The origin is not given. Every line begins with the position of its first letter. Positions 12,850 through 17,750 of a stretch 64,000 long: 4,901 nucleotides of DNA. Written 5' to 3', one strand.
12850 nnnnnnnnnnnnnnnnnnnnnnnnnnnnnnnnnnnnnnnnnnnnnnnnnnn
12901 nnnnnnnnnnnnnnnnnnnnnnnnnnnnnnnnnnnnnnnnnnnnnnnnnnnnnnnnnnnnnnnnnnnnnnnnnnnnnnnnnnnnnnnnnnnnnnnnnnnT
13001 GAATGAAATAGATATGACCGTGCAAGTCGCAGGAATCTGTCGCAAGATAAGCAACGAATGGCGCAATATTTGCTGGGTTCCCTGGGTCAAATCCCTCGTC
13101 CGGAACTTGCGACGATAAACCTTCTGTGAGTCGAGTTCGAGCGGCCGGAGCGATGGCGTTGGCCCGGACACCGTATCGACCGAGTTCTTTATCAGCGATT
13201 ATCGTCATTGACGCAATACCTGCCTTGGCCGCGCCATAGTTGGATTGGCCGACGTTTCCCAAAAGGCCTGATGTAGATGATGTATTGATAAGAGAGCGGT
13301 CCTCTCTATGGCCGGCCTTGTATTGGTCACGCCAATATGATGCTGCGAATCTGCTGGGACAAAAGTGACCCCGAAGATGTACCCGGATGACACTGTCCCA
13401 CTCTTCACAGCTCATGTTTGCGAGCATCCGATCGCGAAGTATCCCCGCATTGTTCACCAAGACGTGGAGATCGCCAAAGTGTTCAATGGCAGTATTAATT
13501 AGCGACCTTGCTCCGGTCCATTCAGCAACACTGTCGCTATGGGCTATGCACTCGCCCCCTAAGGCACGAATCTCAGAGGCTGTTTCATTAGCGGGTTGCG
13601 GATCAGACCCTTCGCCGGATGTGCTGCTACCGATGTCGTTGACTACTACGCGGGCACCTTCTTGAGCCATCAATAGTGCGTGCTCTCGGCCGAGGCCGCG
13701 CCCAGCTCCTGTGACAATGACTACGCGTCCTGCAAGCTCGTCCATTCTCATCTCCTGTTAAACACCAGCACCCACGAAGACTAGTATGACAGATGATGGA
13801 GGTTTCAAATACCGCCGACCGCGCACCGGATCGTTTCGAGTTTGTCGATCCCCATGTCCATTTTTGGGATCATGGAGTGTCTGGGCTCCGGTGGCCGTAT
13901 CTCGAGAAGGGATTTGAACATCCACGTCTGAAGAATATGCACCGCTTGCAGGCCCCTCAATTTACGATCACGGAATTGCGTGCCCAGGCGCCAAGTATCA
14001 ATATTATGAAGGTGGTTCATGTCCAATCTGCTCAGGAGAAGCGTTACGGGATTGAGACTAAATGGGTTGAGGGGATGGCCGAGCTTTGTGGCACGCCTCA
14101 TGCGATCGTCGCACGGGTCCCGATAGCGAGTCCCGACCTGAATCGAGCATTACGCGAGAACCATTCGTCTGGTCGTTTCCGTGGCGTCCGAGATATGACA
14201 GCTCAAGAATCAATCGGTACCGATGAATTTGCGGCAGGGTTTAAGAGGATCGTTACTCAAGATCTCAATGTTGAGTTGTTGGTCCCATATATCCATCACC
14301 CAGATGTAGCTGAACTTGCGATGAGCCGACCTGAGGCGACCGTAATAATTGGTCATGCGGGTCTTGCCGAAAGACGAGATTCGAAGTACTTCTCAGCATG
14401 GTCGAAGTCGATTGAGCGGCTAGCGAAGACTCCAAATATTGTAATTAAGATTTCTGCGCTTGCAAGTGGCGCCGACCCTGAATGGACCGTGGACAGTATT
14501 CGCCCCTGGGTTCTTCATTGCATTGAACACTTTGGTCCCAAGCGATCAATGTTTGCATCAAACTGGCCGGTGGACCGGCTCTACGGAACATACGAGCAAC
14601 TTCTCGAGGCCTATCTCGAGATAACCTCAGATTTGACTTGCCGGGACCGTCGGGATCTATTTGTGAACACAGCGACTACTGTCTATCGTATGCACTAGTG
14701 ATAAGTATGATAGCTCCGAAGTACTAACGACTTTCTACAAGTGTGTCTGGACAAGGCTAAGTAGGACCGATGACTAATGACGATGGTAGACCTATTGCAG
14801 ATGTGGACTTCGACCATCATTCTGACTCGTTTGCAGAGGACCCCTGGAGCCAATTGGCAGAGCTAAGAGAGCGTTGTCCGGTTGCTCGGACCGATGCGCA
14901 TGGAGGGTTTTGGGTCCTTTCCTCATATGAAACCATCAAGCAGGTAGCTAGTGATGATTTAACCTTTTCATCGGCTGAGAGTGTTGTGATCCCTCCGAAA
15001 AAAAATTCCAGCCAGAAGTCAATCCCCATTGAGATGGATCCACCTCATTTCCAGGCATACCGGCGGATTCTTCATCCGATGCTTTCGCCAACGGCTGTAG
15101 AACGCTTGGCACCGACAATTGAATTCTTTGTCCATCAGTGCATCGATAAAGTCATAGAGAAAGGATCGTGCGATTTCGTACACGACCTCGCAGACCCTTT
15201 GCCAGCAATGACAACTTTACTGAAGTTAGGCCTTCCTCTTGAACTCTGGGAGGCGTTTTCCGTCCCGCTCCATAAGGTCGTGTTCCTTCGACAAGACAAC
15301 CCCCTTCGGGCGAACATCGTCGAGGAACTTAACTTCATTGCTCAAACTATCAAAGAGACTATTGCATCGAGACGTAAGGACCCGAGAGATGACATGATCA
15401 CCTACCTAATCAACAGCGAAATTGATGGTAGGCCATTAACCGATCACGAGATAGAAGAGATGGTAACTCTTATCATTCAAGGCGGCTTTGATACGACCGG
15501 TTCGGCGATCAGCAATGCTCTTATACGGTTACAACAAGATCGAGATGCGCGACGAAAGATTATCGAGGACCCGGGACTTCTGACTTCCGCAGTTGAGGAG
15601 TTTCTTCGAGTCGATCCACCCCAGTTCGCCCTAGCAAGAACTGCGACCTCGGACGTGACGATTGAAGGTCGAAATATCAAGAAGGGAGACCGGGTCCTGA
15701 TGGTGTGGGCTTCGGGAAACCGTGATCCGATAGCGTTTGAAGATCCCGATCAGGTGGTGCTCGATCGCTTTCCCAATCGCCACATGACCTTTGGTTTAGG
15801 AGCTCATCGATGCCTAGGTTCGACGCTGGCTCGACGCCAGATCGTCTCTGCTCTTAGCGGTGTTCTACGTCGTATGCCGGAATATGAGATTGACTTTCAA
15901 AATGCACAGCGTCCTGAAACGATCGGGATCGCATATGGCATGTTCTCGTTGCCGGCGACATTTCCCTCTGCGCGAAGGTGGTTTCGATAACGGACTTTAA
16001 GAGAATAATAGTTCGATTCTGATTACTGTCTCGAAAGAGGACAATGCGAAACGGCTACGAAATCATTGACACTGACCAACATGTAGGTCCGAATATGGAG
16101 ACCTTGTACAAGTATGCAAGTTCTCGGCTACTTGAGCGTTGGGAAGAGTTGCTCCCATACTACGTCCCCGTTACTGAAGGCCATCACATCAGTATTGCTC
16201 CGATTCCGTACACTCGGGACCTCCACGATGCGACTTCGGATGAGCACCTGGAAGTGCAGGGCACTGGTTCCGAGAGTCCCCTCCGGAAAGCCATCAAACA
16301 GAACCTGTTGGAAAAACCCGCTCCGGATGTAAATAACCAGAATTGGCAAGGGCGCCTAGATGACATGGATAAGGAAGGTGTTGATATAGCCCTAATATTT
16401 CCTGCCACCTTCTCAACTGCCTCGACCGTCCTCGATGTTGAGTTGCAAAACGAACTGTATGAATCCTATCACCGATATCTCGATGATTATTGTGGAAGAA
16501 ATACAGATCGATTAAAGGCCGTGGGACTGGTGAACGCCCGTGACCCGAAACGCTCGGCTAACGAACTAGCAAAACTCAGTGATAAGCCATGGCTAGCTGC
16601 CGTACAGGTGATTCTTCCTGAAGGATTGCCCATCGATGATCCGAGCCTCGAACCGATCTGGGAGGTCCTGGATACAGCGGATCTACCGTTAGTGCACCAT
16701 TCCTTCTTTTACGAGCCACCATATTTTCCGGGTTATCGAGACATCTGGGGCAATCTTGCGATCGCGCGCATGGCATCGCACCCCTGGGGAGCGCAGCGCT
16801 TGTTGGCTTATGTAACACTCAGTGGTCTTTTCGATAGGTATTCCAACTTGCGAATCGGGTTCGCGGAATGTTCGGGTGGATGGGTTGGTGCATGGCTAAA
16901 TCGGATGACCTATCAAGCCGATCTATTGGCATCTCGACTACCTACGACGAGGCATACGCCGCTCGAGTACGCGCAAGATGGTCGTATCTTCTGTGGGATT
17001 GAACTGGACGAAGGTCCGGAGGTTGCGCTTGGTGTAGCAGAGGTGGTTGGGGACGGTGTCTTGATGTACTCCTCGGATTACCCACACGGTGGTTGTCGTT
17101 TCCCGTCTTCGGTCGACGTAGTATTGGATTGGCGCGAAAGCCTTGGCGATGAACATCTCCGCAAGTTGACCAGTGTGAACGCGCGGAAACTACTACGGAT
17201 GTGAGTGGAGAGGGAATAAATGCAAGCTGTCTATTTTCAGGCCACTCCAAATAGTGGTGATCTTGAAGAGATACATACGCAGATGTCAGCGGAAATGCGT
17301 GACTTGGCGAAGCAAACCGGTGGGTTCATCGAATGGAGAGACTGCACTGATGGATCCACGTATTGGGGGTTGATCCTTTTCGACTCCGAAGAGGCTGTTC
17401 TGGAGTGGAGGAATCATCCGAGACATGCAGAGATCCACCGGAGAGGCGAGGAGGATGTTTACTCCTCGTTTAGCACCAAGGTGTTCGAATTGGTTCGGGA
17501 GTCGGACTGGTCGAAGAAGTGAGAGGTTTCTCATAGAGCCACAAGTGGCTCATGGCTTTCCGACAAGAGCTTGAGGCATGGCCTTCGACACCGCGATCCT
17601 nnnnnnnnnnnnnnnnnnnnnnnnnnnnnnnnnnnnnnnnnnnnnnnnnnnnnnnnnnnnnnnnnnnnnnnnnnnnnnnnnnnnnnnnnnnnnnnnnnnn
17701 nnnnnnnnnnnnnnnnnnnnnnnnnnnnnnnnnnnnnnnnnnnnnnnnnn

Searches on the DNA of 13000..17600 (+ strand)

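Call 11: search_dna_similar(query=window:13000-17600:+, collection=ecoli_genomes, mode=near, max_rows=5)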
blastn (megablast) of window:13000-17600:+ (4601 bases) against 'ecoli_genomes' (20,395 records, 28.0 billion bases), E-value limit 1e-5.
No match.

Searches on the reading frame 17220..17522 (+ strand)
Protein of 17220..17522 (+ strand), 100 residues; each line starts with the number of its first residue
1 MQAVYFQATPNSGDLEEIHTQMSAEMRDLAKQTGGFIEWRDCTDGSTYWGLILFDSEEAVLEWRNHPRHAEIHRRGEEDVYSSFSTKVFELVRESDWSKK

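Call 52: find_encoding_contigs(protein=window:17220-17522:+, flank=6000, max_places=5)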
Protein window:17220-17522:+ (100 aa): 24 contigs read that carry it; 5 places shown.
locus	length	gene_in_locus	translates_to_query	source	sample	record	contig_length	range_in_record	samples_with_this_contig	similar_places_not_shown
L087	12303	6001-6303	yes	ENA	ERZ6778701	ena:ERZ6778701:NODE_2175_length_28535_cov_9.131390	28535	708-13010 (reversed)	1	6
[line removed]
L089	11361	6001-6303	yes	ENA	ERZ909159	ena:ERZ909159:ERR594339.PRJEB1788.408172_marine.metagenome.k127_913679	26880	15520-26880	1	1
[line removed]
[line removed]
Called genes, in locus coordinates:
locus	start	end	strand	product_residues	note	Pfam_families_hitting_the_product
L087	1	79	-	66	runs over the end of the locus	PF13459:Fer4_15, PF13370:Fer4_13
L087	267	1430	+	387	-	PF04909:Amidohydro_2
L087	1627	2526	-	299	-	PF00106:adh_short, PF08659:KR, PF13561:adh_short_C2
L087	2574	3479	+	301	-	PF04909:Amidohydro_2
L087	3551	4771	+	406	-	PF00067:p450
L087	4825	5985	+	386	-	PF04909:Amidohydro_2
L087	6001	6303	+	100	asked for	-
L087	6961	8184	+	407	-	PF00005:ABC_tran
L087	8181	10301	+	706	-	PF00528:BPD_transp_1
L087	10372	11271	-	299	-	PF00378:ECH_1, PF16113:ECH_2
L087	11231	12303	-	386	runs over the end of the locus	PF02771:Acyl-CoA_dh_N, PF02770:Acyl-CoA_dh_M, PF00441:Acyl-CoA_dh_1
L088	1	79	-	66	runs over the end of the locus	PF13459:Fer4_15, PF13370:Fer4_13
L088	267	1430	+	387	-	PF04909:Amidohydro_2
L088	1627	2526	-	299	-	PF00106:adh_short, PF08659:KR, PF13561:adh_short_C2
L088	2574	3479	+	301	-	PF04909:Amidohydro_2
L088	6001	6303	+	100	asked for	-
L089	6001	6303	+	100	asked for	-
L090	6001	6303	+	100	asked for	-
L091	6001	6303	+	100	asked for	-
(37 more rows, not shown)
